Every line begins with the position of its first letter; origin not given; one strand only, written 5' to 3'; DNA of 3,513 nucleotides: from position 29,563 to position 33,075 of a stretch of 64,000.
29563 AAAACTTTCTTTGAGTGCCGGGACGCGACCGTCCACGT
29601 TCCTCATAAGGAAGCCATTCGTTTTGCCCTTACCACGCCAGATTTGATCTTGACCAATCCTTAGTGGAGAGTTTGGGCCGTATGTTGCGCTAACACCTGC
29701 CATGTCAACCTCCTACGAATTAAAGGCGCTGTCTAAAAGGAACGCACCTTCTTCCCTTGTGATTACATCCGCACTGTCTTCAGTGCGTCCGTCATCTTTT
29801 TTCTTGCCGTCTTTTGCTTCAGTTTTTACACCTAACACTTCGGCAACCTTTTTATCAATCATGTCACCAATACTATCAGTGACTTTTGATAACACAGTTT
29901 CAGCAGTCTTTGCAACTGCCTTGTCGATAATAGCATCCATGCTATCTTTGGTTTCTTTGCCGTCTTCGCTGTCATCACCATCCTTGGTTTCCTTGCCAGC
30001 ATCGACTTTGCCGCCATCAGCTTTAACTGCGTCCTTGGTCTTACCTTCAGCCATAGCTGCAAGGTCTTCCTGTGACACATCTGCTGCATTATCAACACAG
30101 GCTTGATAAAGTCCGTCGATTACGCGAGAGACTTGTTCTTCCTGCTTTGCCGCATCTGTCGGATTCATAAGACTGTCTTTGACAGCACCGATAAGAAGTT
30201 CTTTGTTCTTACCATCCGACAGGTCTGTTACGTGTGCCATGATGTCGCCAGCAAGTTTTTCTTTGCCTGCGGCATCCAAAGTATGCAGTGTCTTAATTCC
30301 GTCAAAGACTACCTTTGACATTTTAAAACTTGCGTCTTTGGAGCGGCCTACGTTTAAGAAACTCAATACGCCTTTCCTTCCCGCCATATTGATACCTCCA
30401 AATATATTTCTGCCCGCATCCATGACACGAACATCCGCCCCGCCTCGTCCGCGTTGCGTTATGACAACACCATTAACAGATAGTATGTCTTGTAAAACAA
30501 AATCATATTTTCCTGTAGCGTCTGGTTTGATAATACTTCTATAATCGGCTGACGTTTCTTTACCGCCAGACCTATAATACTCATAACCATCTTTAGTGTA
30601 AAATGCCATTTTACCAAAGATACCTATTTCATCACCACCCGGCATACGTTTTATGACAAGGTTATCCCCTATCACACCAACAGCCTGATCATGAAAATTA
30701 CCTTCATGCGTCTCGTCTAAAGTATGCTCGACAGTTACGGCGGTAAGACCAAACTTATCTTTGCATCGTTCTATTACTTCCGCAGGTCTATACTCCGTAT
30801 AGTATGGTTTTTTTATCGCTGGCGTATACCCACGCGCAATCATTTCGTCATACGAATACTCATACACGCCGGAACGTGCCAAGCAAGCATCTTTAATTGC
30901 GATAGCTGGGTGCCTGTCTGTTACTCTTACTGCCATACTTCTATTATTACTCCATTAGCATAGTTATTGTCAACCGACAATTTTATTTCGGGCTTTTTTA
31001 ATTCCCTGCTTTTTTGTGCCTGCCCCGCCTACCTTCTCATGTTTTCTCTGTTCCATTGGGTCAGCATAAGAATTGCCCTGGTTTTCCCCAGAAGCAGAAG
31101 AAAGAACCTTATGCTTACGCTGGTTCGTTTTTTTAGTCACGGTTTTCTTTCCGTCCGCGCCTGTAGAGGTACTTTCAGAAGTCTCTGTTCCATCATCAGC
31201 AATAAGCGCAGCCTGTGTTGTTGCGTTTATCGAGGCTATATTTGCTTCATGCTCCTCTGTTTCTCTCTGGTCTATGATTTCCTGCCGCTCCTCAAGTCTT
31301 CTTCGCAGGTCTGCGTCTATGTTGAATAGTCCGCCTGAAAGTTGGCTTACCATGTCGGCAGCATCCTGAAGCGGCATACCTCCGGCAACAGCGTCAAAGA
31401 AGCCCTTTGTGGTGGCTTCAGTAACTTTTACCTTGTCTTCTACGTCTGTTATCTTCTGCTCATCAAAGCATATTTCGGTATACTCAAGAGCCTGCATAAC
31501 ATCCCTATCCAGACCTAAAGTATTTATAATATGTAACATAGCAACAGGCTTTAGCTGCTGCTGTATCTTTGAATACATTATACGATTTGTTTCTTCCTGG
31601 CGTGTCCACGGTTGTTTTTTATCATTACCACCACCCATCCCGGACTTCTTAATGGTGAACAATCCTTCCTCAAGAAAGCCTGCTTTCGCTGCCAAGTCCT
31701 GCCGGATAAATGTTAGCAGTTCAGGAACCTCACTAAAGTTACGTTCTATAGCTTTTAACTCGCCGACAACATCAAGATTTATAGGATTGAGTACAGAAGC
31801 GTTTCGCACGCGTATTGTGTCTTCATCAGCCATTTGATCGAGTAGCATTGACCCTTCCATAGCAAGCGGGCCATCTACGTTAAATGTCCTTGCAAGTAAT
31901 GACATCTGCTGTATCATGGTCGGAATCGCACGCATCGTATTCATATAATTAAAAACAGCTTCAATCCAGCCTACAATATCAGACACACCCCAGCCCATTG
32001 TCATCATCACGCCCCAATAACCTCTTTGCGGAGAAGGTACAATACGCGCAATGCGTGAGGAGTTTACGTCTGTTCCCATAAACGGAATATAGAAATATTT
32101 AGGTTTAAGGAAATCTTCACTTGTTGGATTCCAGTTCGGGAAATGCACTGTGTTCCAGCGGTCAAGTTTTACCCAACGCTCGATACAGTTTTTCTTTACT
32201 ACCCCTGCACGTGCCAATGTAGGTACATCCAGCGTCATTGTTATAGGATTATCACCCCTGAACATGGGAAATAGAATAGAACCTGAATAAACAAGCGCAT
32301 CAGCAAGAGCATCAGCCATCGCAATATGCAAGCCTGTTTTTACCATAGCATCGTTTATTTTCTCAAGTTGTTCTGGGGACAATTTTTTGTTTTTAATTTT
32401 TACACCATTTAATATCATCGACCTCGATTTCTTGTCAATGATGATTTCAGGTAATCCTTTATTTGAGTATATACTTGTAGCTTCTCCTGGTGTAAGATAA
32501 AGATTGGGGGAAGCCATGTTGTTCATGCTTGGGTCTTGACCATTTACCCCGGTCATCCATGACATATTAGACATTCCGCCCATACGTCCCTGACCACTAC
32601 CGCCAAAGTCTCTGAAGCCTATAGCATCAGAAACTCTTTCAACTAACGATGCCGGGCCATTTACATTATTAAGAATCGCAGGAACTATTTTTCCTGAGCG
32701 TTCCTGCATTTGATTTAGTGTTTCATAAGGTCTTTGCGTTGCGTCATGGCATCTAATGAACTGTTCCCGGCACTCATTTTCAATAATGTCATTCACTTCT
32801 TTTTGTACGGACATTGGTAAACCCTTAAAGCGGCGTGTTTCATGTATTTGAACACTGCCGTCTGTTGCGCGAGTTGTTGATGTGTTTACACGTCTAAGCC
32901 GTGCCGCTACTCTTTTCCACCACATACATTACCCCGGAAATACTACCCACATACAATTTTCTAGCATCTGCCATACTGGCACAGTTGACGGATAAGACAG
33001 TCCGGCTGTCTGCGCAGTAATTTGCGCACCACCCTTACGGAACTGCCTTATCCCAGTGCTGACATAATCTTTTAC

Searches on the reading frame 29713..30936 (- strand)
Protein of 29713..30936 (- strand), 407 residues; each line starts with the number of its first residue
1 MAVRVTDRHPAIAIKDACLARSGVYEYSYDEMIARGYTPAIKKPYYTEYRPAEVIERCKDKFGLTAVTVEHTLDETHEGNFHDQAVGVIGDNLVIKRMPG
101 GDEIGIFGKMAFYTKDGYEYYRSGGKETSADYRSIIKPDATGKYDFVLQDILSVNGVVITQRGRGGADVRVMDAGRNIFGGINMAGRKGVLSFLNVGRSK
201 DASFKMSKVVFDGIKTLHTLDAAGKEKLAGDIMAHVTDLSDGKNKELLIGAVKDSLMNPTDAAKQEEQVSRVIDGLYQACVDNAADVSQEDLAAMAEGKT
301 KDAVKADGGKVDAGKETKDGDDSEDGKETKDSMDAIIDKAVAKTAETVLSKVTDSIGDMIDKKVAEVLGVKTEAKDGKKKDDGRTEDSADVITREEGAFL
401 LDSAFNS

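Call 30: search_protein_families(library=phrogs, proteins=[window:29713-30936:-], max_evalue=0.001)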
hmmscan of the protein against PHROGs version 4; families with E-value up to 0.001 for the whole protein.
window:29713-30936:- (407 aa): 1 family
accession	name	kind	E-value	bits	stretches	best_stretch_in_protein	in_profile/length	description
phrog_12864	-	head and packaging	7.5e-17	62.5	1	4-179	40-212/468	head maturation protease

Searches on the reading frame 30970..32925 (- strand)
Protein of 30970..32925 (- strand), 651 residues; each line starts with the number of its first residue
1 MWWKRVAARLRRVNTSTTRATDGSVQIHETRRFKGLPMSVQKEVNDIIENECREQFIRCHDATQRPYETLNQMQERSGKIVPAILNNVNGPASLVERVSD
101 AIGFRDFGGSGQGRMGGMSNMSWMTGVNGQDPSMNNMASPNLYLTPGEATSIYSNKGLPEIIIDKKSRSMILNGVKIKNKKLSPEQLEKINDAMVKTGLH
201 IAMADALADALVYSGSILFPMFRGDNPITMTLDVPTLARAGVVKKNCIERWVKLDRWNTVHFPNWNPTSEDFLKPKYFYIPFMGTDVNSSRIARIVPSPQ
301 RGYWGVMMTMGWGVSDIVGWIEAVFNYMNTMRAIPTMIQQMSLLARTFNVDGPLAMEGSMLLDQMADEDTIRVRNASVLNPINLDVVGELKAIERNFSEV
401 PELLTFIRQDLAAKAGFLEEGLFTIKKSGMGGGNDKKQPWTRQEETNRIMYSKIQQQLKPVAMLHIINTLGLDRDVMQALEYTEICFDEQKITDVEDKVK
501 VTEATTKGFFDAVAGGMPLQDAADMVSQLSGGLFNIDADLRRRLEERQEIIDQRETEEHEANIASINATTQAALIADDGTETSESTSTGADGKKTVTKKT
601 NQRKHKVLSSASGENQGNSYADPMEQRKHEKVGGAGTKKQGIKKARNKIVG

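Call 30: search_protein_families(library=phrogs, proteins=[window:30970-32925:-], max_evalue=0.001)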
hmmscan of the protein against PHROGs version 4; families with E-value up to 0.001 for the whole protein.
window:30970-32925:- (651 aa): 2 families
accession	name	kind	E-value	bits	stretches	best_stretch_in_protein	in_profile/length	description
phrog_146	-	head and packaging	3.8e-28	99.7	1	113-569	22-462/587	portal protein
phrog_15615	-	head and packaging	0.00072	20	0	150-280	38-158/194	virion structural protein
